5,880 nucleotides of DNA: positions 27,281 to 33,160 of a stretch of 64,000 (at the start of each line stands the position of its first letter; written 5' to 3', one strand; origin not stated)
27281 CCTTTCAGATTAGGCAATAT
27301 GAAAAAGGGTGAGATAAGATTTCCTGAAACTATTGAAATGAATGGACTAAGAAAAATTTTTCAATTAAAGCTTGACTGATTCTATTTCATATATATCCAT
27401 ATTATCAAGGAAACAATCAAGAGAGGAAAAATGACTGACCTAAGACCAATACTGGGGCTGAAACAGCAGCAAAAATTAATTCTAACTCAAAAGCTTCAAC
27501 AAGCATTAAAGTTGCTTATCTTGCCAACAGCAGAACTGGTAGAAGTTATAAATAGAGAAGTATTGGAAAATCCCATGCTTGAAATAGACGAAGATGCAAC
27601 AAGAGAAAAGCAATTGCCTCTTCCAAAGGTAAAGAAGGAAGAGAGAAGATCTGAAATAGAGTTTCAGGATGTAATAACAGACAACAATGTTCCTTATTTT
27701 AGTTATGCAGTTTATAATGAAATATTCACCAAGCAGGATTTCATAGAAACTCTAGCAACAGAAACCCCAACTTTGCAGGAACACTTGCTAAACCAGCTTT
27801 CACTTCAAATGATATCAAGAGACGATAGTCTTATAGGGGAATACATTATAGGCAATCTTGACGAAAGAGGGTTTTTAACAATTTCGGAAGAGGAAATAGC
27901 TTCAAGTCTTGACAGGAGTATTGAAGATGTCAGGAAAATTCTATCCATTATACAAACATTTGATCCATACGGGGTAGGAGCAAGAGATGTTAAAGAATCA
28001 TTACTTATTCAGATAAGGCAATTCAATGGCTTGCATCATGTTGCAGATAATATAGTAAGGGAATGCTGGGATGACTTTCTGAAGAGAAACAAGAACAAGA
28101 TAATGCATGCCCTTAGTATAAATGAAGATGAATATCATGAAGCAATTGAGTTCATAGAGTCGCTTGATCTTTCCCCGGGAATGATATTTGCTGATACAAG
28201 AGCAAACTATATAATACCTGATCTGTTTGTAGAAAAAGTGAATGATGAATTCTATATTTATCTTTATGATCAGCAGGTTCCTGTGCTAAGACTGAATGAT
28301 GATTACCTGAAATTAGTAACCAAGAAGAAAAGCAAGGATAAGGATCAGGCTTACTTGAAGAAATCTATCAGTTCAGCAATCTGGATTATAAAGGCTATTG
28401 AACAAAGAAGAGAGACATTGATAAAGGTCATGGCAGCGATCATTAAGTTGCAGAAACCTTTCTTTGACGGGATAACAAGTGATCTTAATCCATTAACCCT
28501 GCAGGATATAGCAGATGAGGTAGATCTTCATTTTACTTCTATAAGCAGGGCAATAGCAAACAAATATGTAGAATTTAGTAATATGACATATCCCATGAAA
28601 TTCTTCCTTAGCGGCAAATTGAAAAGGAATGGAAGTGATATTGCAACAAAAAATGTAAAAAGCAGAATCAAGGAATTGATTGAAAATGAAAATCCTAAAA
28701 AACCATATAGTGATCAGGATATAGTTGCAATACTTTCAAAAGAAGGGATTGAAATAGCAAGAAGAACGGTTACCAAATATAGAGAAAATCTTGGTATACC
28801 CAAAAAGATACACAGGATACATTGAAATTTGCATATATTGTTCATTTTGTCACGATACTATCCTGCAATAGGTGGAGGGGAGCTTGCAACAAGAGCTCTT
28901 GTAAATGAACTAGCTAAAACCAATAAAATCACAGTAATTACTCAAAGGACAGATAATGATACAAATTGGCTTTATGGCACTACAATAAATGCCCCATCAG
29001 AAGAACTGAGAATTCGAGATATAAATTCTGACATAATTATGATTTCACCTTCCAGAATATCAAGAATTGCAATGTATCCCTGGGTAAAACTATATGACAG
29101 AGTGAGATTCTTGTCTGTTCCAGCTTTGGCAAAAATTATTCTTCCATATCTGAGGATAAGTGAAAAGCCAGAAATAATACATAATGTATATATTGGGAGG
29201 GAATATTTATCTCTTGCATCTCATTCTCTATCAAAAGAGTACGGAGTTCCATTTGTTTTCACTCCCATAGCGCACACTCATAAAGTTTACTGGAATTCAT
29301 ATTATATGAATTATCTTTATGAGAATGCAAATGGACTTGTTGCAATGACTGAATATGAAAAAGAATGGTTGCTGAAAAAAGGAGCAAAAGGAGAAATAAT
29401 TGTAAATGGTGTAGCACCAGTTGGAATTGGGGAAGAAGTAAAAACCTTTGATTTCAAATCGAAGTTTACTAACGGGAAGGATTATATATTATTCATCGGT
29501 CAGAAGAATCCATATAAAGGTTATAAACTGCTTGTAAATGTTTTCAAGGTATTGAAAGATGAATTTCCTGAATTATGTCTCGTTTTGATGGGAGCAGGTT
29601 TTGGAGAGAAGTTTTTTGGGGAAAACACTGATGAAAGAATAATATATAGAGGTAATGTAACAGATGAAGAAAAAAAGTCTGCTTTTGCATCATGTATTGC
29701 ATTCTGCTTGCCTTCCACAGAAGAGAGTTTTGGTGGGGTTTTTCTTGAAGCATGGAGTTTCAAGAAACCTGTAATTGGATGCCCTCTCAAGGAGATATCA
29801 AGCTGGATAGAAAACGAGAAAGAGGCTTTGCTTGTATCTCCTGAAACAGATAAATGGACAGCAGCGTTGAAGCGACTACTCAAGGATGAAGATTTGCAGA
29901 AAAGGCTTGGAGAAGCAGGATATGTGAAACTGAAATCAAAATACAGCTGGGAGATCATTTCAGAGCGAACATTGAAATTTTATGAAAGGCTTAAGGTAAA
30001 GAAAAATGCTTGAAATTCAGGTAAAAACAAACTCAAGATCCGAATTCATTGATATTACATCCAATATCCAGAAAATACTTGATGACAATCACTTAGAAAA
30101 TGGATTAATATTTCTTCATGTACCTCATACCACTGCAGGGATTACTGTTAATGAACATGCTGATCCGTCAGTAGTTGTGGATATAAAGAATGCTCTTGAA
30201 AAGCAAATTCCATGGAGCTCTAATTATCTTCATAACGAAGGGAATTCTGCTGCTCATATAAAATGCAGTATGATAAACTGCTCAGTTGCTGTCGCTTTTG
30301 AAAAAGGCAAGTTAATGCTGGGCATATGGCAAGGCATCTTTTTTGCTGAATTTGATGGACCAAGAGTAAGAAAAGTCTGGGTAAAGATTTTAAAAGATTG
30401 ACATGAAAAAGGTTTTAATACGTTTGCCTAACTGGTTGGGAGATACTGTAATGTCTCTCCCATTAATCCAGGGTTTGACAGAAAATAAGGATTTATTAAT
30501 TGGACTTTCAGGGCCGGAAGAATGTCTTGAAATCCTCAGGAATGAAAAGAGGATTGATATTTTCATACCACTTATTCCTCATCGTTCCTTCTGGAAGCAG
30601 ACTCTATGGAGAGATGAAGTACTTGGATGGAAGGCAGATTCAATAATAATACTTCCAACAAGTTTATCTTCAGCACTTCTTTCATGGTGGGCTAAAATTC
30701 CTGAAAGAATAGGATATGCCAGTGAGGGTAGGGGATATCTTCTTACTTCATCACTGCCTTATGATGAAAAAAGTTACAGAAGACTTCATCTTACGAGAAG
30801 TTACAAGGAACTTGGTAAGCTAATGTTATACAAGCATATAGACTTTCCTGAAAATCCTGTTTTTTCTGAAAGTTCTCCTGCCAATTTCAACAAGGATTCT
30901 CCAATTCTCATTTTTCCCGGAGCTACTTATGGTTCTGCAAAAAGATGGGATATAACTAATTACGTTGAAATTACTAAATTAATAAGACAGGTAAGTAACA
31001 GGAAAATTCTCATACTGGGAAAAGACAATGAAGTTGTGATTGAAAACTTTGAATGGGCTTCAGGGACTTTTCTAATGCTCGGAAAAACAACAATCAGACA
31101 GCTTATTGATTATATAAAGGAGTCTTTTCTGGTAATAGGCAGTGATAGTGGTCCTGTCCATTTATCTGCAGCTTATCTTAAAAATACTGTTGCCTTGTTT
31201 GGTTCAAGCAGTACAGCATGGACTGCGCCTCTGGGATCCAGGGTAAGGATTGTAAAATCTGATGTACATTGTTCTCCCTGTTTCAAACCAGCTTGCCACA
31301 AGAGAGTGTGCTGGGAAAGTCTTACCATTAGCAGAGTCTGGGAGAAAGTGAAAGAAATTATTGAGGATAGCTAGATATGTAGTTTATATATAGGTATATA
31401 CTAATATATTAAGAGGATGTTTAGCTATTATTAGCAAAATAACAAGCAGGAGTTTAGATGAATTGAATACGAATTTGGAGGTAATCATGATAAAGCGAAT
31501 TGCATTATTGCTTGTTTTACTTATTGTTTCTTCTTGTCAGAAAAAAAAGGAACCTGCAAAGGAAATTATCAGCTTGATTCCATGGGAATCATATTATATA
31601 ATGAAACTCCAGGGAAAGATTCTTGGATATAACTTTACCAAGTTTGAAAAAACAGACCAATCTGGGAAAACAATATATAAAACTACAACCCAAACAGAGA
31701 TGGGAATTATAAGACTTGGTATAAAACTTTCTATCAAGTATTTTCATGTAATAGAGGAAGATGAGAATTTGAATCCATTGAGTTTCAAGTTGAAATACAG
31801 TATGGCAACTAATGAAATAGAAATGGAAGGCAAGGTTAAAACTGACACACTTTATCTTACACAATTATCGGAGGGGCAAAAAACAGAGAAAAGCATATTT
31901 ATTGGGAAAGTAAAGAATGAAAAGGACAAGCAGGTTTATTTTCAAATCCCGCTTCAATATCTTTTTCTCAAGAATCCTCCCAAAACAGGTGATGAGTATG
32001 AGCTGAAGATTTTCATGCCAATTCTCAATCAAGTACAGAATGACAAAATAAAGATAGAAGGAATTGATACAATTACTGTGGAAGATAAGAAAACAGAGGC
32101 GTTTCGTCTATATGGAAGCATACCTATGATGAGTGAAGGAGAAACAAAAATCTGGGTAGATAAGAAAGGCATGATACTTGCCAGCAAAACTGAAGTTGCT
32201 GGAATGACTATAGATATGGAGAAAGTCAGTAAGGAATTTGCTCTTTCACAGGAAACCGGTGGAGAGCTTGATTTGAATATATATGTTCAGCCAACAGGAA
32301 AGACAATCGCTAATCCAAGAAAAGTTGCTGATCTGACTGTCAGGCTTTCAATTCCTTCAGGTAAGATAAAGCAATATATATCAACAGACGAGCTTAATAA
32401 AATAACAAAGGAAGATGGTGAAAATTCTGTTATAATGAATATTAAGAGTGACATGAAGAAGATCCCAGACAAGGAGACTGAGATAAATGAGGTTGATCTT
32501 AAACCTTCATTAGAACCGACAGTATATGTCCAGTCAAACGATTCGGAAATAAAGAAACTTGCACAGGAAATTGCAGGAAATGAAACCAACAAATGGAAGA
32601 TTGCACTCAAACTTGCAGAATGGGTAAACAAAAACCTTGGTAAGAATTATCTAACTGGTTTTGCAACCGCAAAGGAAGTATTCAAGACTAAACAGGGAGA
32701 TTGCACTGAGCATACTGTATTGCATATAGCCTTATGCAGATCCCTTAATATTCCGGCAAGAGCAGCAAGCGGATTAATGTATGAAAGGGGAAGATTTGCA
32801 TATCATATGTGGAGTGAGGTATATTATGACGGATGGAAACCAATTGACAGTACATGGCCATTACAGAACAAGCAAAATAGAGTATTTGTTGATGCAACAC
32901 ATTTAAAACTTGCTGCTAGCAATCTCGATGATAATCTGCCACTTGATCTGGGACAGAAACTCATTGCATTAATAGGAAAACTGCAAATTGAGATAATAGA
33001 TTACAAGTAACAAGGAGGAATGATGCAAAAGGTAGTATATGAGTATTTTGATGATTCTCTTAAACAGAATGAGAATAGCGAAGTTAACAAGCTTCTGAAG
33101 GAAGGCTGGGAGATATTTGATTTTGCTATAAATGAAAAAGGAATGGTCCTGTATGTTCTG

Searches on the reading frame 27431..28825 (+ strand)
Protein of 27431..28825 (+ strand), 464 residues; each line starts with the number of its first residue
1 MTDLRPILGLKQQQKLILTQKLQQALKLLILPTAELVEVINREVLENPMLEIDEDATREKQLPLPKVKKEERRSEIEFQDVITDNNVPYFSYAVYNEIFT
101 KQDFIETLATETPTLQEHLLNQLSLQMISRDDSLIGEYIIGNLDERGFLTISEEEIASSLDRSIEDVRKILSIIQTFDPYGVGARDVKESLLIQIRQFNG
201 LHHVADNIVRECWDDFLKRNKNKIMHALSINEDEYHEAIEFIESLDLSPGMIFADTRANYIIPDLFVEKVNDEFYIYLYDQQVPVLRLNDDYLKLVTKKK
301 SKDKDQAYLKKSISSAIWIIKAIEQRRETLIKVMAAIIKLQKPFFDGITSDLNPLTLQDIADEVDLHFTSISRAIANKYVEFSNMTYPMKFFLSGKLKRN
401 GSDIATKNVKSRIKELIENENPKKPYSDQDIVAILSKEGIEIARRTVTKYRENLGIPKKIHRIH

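Call 29: search_protein_families(library=pfam, proteins=[window:27431-28825:+], max_evalue=0.001)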
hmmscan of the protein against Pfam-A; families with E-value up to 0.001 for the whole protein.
window:27431-28825:+ (464 aa): 3 families
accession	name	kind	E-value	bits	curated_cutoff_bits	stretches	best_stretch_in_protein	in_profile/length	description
PF04963.19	Sigma54_CBD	-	5.8e-56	189.6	22.9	1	105-292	2-185/185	Sigma-54 factor, core binding domain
PF04552.19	Sigma54_DBD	-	1.7e-49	168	22.8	1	307-462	2-158/160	Sigma-54, DNA binding domain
PF00309.25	Sigma54_AID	-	7.7e-15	54.9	23.8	1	8-52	2-46/46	Sigma-54 factor, Activator interacting domain (AID)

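Call 76: find_homologous_proteins(query=window:27431-28825:+, max_evalue=1e-30)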
Query window:27431-28825:+ (464 aa): 3752 proteins with E <= 1e-30 among 8000 candidates; the best 120 are listed.
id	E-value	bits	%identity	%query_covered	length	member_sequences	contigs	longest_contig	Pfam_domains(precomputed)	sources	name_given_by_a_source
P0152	9.4e-298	1005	100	100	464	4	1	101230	PF04963.20,PF00309.26,PF04552.20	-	-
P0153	5.9e-177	607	62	100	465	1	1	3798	PF04963.20,PF00309.26,PF04552.20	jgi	jgi:RNA polymerase sigma-54 factor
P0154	7.5e-96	340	41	98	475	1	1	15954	PF04963.20,PF00309.26,PF04552.20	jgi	-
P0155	8.1e-96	340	41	98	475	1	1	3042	PF04963.20,PF00309.26,PF04552.20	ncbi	-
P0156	8.6e-96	339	42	98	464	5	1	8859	PF04963.20,PF00309.26,PF04552.20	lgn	-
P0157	5.7e-95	337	41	98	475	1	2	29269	PF04963.20,PF00309.26,PF04552.20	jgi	-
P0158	2.1e-94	335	40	98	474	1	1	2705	PF04963.20,PF00309.26,PF04552.20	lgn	-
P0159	2.5e-94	335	40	98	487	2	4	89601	PF04963.20,PF00309.26,PF04552.20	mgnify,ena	mgnify:FL=1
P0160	4.1e-94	334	39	98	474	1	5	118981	PF04963.20,PF00309.26,PF04552.20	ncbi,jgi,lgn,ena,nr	ncbi:MAG: RNA polymerase sigma-54 factor [Candidatus Latescibacteria bacterium 4484_7]|nr:MAG: RNA p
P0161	1.1e-93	333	40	98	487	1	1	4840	PF04963.20,PF00309.26,PF04552.20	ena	-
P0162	2.2e-93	332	40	98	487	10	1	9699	PF04963.20,PF00309.26,PF04552.20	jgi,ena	jgi:RNA polymerase sigma-54 factor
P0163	2.5e-93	331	41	98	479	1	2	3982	PF04963.20,PF00309.26,PF04552.20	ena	-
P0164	6.2e-93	330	40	98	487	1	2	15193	PF04963.20,PF00309.26,PF04552.20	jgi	jgi:RNA polymerase sigma-54 factor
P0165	9.5e-93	329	40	97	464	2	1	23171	PF04963.20,PF00309.26,PF04552.20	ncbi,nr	ncbi:MAG: RNA polymerase factor sigma-54 [Candidatus Latescibacteria bacterium]|nr:RNA polymerase fa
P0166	1.5e-92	329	39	98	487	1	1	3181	PF04963.20,PF00309.26,PF04552.20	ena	-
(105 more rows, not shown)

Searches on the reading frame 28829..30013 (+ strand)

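Call 29: search_protein_families(library=pfam, proteins=[window:28829-30013:+], max_evalue=0.001)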
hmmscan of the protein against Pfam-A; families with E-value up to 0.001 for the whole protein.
window:28829-30013:+ (394 aa): 4 families
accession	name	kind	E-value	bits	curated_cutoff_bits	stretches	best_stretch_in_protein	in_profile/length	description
PF00534.26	Glycos_transf_1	-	3.5e-24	85.7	26.4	1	206-365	4-170/172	Glycosyl transferases group 1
PF13692.12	Glyco_trans_1_4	-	6.7e-20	72.2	27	1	218-353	2-142/142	Glycosyl transferases group 1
PF13439.12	Glyco_transf_4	-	1.1e-07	32.4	28.5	1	14-195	1-166/170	Glycosyltransferase Family 4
PF13524.12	Glyco_trans_1_2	-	6.8e-06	26.5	25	1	247-375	13-136/144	Glycosyl transferase-like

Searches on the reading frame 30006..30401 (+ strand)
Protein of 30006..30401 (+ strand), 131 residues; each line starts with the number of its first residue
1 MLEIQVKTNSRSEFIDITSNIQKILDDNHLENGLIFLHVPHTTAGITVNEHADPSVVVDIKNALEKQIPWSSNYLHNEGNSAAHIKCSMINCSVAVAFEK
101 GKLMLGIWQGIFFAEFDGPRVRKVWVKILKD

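Call 29: search_protein_families(library=pfam, proteins=[window:30006-30401:+], max_evalue=0.001)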
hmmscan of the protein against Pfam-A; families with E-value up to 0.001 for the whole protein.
window:30006-30401:+ (131 aa): 1 family
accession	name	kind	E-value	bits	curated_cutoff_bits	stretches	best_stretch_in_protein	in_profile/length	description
PF01894.22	UPF0047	-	4.1e-39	133.8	27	1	16-128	1-117/117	Uncharacterised protein family UPF0047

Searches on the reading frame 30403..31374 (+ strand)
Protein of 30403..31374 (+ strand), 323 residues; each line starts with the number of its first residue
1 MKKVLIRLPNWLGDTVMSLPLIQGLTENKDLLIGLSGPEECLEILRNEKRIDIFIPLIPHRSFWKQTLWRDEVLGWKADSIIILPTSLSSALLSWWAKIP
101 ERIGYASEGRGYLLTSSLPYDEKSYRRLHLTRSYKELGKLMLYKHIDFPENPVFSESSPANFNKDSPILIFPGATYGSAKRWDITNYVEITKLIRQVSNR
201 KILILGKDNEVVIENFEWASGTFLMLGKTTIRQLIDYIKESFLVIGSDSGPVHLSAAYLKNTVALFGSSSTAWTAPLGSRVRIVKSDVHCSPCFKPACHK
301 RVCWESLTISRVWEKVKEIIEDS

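Call 29: search_protein_families(library=pfam, proteins=[window:30403-31374:+], max_evalue=0.001)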
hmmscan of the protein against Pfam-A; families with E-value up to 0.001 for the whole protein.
window:30403-31374:+ (323 aa): 1 family
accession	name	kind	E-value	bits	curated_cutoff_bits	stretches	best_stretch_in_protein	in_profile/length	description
PF01075.23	Glyco_transf_9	-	1.3e-32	113.6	22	1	77-299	12-242/247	Glycosyltransferase family 9 (heptosyltransferase)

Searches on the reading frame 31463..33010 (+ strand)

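Call 29: search_protein_families(library=pfam, proteins=[window:31463-33010:+], max_evalue=0.001)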
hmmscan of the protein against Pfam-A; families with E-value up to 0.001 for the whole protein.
window:31463-33010:+ (515 aa): 1 family
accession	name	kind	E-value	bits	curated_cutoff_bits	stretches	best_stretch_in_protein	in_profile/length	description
PF01841.26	Transglut_core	-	2.3e-18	66.9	23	1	364-462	1-107/108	Transglutaminase-like superfamily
